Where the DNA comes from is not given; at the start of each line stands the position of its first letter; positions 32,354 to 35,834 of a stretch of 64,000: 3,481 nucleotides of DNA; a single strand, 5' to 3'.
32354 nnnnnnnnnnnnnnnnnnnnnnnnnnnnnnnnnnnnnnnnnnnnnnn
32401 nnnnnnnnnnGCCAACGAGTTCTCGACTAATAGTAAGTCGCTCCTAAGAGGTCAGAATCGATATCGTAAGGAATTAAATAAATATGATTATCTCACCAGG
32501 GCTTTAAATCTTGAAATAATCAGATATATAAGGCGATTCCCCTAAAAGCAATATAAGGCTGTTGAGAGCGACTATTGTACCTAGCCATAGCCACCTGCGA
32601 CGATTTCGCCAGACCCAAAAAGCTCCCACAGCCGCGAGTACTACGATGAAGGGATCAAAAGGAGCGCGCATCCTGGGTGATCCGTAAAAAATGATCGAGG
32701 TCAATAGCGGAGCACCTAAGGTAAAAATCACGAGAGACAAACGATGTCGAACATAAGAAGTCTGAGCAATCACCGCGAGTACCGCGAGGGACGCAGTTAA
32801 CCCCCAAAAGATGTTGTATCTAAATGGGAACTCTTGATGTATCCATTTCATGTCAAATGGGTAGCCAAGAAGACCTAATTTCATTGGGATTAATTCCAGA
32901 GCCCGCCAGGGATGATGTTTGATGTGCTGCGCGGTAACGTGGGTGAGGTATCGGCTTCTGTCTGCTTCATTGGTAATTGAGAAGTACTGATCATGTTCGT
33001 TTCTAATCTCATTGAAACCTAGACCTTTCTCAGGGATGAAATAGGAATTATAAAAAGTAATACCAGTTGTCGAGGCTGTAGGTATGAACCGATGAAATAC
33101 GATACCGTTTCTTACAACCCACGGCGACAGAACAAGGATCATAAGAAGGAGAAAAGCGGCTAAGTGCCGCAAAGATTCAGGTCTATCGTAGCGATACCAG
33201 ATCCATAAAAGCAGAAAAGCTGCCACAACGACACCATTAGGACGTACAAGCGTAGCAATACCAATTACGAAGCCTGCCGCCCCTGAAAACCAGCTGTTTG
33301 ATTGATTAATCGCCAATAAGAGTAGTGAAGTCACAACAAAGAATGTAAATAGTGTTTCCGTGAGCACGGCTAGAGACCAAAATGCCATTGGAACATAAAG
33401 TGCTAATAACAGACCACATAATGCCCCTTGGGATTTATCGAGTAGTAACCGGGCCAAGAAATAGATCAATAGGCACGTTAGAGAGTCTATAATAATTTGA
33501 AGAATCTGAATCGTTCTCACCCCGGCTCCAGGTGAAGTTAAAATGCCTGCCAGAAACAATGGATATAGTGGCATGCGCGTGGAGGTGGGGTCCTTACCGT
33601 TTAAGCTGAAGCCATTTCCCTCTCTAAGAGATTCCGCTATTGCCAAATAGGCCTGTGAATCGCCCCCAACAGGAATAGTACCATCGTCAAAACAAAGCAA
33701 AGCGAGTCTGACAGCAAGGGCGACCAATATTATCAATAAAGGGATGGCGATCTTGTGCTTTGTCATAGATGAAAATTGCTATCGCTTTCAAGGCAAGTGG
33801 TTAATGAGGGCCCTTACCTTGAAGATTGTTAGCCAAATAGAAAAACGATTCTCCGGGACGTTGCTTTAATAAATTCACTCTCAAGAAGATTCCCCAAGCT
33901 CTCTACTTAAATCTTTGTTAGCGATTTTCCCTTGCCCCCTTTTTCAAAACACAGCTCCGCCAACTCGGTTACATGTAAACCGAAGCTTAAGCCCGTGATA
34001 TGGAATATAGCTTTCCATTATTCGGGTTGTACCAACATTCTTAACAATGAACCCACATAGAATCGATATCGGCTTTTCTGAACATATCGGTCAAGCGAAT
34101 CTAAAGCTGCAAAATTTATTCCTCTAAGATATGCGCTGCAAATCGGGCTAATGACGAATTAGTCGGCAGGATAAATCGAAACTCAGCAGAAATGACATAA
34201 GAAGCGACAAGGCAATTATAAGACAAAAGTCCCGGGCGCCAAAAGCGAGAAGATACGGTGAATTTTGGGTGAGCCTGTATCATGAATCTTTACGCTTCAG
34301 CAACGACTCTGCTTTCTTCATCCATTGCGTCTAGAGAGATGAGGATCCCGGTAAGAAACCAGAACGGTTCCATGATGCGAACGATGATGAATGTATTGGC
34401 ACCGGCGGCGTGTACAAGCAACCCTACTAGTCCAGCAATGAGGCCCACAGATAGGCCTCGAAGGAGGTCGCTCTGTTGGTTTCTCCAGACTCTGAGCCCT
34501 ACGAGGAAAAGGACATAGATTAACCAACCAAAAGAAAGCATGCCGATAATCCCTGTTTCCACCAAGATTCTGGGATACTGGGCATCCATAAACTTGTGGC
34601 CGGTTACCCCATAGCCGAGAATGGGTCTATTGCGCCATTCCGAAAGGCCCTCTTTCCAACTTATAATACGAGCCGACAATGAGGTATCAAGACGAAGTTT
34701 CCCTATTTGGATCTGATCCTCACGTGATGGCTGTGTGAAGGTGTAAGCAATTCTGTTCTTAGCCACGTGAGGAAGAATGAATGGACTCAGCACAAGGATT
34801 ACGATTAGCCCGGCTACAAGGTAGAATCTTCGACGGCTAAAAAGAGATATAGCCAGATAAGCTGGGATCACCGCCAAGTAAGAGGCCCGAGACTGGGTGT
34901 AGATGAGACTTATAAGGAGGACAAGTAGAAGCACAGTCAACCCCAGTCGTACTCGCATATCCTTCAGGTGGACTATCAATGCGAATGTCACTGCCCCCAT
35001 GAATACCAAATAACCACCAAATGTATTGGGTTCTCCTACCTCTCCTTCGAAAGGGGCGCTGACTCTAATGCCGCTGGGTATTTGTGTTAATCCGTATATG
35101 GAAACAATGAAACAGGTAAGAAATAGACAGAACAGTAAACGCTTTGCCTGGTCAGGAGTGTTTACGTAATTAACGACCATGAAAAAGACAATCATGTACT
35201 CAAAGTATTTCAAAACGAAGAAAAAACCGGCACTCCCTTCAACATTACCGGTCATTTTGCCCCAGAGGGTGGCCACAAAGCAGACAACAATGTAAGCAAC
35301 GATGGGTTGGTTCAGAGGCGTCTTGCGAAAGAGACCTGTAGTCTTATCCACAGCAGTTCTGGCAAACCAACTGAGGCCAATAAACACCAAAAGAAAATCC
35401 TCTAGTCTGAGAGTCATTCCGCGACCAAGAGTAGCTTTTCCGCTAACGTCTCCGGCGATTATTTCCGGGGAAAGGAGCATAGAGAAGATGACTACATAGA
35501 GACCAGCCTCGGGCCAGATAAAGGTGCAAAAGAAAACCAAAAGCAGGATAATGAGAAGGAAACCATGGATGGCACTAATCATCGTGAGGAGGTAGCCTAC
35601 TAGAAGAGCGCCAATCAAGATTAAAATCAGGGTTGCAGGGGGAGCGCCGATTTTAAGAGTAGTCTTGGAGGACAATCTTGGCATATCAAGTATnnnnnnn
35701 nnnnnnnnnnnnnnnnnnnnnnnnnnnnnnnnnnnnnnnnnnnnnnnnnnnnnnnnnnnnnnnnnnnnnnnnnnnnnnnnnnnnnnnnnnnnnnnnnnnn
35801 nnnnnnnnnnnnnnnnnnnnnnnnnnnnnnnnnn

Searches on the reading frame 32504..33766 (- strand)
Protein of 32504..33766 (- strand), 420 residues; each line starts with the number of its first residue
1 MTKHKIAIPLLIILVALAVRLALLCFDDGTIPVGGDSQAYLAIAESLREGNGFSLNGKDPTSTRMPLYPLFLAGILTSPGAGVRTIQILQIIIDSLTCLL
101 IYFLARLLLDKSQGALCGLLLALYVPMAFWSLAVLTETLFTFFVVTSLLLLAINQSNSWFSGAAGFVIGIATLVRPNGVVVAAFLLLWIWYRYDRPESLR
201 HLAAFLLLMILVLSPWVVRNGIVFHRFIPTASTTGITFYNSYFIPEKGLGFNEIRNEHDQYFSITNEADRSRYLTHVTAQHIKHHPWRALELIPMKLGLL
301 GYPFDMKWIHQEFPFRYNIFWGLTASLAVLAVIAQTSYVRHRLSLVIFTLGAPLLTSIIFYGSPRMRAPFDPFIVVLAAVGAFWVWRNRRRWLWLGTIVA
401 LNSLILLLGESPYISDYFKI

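Call 63: search_protein_families(library=ncbifam, proteins=[window:32504-33766:-], max_evalue=0.00001)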
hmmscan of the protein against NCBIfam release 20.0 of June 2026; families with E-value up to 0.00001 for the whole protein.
window:32504-33766:- (420 aa): 1 family
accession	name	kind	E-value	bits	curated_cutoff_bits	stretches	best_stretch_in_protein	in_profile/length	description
NF047440.1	LA3751_2_3_fam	subfamily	1.1e-07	31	200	1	75-229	87-249/460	LA_3751/LA_3752 family putative glycosyltransferase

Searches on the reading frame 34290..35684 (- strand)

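Call 63: search_protein_families(library=ncbifam, proteins=[window:34290-35684:-], max_evalue=0.00001)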
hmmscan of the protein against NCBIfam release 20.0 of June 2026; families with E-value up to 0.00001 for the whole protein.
window:34290-35684:- (464 aa): 2 families
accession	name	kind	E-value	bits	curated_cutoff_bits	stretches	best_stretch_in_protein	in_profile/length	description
TIGR00947.1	2A73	equivalog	3.9e-20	72.3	366.4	1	98-446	44-417/425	IctB family putative bicarbonate transporter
TIGR03097.1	PEP_O_lig_1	hypoth_equivalog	3.8e-07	29.3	188.1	1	123-361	66-297/408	putative O-glycosylation ligase, exosortase A system-associated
